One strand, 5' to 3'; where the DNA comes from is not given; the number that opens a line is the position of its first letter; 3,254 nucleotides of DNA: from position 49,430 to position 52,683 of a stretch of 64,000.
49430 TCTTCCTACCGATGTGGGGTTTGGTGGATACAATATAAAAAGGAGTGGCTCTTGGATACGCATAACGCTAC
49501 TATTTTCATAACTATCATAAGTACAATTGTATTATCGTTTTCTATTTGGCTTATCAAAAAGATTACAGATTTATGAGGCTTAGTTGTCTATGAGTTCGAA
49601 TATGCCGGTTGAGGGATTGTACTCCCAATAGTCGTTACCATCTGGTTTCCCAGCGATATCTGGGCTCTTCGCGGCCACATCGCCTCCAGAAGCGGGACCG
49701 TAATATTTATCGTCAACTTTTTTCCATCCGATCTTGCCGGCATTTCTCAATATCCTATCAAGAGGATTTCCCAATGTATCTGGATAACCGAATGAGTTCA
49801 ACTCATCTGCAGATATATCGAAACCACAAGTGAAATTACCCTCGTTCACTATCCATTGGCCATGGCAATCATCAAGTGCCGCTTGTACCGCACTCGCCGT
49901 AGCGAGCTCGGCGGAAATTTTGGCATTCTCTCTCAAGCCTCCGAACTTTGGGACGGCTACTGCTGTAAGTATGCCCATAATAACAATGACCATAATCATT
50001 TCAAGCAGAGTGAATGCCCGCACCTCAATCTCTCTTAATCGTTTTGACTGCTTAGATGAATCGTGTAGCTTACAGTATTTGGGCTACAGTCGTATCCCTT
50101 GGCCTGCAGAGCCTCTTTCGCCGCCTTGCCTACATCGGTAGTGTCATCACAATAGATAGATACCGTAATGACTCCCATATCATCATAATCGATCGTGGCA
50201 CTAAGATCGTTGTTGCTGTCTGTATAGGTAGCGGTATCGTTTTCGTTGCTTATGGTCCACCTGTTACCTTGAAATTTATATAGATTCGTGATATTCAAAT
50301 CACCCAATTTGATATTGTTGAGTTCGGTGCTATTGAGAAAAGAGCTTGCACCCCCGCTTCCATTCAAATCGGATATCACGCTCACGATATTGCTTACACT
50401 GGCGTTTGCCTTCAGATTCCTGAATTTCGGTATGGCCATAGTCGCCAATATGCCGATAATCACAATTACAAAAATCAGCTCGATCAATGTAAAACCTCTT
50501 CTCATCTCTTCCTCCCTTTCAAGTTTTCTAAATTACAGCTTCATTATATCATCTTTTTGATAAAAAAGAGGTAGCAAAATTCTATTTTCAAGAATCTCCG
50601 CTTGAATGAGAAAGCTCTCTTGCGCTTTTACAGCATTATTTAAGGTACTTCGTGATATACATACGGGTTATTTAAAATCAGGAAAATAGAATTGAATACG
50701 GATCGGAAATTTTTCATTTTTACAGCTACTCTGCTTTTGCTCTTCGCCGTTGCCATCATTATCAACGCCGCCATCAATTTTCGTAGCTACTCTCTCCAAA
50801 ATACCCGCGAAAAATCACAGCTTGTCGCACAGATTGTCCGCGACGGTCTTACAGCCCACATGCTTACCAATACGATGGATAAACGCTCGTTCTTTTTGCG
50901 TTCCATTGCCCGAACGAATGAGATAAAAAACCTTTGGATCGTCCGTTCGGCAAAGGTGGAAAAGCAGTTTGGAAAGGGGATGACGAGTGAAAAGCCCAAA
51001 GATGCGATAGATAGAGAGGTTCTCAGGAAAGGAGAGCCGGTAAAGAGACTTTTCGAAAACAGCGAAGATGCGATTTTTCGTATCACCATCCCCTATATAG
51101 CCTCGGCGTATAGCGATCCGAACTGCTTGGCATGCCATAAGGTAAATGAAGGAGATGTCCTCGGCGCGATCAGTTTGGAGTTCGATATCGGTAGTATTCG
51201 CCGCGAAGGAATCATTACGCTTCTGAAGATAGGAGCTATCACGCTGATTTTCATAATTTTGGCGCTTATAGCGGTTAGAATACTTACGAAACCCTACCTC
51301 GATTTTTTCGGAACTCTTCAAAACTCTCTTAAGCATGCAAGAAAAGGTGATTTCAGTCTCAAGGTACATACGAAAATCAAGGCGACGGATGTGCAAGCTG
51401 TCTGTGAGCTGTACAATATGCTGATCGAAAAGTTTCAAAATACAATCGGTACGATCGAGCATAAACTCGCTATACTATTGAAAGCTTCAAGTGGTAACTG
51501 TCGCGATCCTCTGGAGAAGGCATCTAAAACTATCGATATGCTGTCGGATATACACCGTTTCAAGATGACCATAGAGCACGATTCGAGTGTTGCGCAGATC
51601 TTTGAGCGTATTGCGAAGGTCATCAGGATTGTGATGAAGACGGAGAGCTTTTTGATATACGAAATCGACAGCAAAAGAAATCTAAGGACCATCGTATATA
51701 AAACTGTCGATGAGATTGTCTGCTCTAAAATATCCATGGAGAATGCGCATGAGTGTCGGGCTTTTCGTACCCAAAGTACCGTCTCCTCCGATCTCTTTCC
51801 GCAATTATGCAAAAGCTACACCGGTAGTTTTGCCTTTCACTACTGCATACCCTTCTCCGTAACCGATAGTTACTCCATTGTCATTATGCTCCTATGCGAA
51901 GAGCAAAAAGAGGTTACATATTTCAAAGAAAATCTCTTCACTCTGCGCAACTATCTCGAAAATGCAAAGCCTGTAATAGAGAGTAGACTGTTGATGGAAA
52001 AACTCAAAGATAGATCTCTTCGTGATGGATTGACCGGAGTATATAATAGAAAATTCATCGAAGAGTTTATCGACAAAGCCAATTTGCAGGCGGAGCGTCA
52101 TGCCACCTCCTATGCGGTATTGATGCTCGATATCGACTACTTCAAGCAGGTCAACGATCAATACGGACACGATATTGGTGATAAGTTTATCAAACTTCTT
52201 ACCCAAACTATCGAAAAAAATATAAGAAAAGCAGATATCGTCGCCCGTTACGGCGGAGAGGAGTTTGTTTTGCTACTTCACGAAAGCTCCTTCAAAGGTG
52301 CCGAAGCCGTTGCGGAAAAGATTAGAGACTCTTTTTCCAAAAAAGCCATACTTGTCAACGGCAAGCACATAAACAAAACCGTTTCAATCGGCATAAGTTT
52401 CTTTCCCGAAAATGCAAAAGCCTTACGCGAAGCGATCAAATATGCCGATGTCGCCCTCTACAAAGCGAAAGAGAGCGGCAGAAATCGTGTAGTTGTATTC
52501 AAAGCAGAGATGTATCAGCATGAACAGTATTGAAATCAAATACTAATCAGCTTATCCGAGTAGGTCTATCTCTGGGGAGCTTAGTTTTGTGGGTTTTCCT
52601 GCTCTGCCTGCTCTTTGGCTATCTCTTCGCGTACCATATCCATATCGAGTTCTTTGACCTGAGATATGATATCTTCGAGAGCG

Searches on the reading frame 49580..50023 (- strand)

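Call 18: search_protein_families(library=ncbifam, proteins=[window:49580-50023:-], max_evalue=0.001)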
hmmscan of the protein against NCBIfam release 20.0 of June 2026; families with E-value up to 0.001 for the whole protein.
window:49580-50023:- (147 aa): 7 families
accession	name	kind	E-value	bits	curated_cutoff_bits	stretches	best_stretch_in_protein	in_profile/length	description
TIGR01710.1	typeII_sec_gspG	equivalog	5.7e-09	36.1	88.85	1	2-52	1-51/134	type II secretion system major pseudopilin GspG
TIGR01708.2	typeII_sec_gspH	equivalog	4.2e-07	30.1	80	1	2-40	2-40/169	type II secretion system minor pseudopilin GspH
NF040999.1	pilin_ComGC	equivalog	2.8e-06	27.4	75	1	2-48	2-48/84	competence type IV pilus major pilin ComGC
NF007862.0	PRK10574.1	equivalog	8.2e-06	26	138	1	2-54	5-57/145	prepilin peptidase-dependent pilin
TIGR02532.1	IV_pilin_GFxxxE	domain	1.8e-05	24.4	16.3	1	2-24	2-24/24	prepilin-type N-terminal cleavage/methylation domain-containing protein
NF041775.1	typeIV_PilA_Myxo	equivalog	3.7e-05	23.8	400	1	2-38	11-47/214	type IV pilin protein PilA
TIGR02596.1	TIGR02596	subfamily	0.00026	21.1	70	1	4-36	1-33/196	Verru_Chthon cassette protein D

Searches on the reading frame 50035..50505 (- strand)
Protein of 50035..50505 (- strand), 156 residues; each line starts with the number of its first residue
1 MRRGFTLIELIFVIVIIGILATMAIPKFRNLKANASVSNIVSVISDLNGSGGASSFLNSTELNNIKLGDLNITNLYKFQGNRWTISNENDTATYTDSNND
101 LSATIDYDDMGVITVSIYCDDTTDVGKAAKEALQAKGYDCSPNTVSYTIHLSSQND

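Call 18: search_protein_families(library=ncbifam, proteins=[window:50035-50505:-], max_evalue=0.001)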
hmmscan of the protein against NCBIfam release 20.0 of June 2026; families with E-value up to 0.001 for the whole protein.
window:50035-50505:- (156 aa): 8 families
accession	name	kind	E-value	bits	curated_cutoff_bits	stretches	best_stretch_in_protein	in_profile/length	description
TIGR02532.1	IV_pilin_GFxxxE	domain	2.4e-08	33.5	16.3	1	2-25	1-24/24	prepilin-type N-terminal cleavage/methylation domain-containing protein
NF041775.1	typeIV_PilA_Myxo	equivalog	3.3e-08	33.7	400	1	2-40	10-48/214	type IV pilin protein PilA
TIGR01710.1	typeII_sec_gspG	equivalog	4.7e-08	33.1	88.85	1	3-48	1-46/134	type II secretion system major pseudopilin GspG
NF007862.0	PRK10574.1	equivalog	3.4e-07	30.5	138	1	2-44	4-46/145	prepilin peptidase-dependent pilin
TIGR01708.2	typeII_sec_gspH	equivalog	4.2e-07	30.1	80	1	3-30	2-29/169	type II secretion system minor pseudopilin GspH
NF040999.1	pilin_ComGC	equivalog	2.4e-05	24.4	75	1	3-34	2-33/84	competence type IV pilus major pilin ComGC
TIGR02596.1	TIGR02596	subfamily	0.00057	20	70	1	5-30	1-26/196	Verru_Chthon cassette protein D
NF041013.1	T4P_ComGE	equivalog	0.00068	19.7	49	0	3-34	4-35/83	competence type IV pilus minor pilin ComGE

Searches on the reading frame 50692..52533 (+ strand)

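Call 7: search_protein_families(library=pfam, proteins=[window:50692-52533:+], max_evalue=0.01)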
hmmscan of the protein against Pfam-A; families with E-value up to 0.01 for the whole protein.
window:50692-52533:+ (613 aa): 6 families
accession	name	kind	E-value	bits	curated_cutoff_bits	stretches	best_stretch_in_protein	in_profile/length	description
PF00990.26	GGDEF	-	2.3e-47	161.2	23.8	1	443-599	2-161/161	Diguanylate cyclase, GGDEF domain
PF22335.1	Cas10-Cmr2_palm2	-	6.2e-06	26.8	27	1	474-600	2-132/133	Cas10/Cmr2, second palm domain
PF02706.20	Wzz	-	0.00075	20.2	25.5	0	178-251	17-81/91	Chain length determinant protein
PF24898.2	GGDEF_GdpP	-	0.001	19.8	30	1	480-605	2-121/126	Cyclic-di-AMP phosphodiesterase GdpP-like, GGDEF domain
PF21727.2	DUF6863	-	0.0045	17.6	27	0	383-426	69-112/123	Family of unknown function (DUF6863)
PF17853.6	GGDEF_2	-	0.0089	16.7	24.5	0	472-589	21-114/116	GGDEF-like domain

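Call 8: search_protein_families(library=ncbifam, proteins=[window:50692-52533:+], max_evalue=0.01)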
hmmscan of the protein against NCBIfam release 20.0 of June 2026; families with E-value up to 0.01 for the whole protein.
window:50692-52533:+ (613 aa): 22 families
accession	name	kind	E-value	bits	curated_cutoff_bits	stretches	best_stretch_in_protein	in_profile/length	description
TIGR00254.1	GGDEF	domain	3.4e-55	186.3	37.4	1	439-603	2-167/168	diguanylate cyclase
NF007135.0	PRK09581.1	equivalog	2.3e-49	168.4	474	1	439-602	289-454/457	PleD family two-component system response regulator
NF038266.1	diguan_SiaD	equivalog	2.7e-49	167.8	290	1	434-600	86-252/252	biofilm regulation diguanylate cyclase SiaD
NF007380.0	PRK09894.1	equivalog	1.7e-46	158.9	256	1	438-604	125-288/296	diguanylate cyclase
NF047654.1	DiguCycDgcRLepto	equivalog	8.3e-44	149.7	500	1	432-601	123-294/295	diguanylate cyclase DgcR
NF041606.1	dguan_cyc_DgcA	equivalog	2.2e-43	148.5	370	1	466-602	202-338/340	diguanylate cyclase DgcA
NF007423.1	PRK09966.1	equivalog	2.5e-40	138.6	325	1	436-593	233-390/390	diguanylate cyclase DgcN/YfiN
NF007298.0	PRK09776.1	equivalog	1.5e-36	125.8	1135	1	428-607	670-849/1111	diguanylate cyclase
NF007599.0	PRK10245.1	equivalog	4.7e-35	120.8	402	1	437-602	205-369/371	diguanylate cyclase AdrA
NF007474.0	PRK10060.1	equivalog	5.8e-35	120.6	782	1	428-610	223-402/663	cyclic di-GMP phosphodiesterase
NF045675.1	PhdiestaseDibA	equivalog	4.4e-34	117.8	980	1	441-612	202-373/623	phosphodiesterase DibA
NF051473.1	DigCycDgcsShew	equivalog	1.5e-31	109.9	400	1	435-600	128-288/291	diguanylate cyclase DgcS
NF011955.1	PRK15426.1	equivalog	2.8e-31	108.3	408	1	434-602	390-560/564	cellulose biosynthesis regulator diguanylate cyclase DgcQ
NF053781.1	cdiGMPphdstlr2612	equivalog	1.1e-30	106.2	1600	1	436-609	834-1008/1268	Tlr1612 family c-di-GMP phosphodiesterase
NF047872.1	GGDEF_GdpS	equivalog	1e-29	103.9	400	1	434-601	179-348/355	GGDEF domain-containing protein GdpS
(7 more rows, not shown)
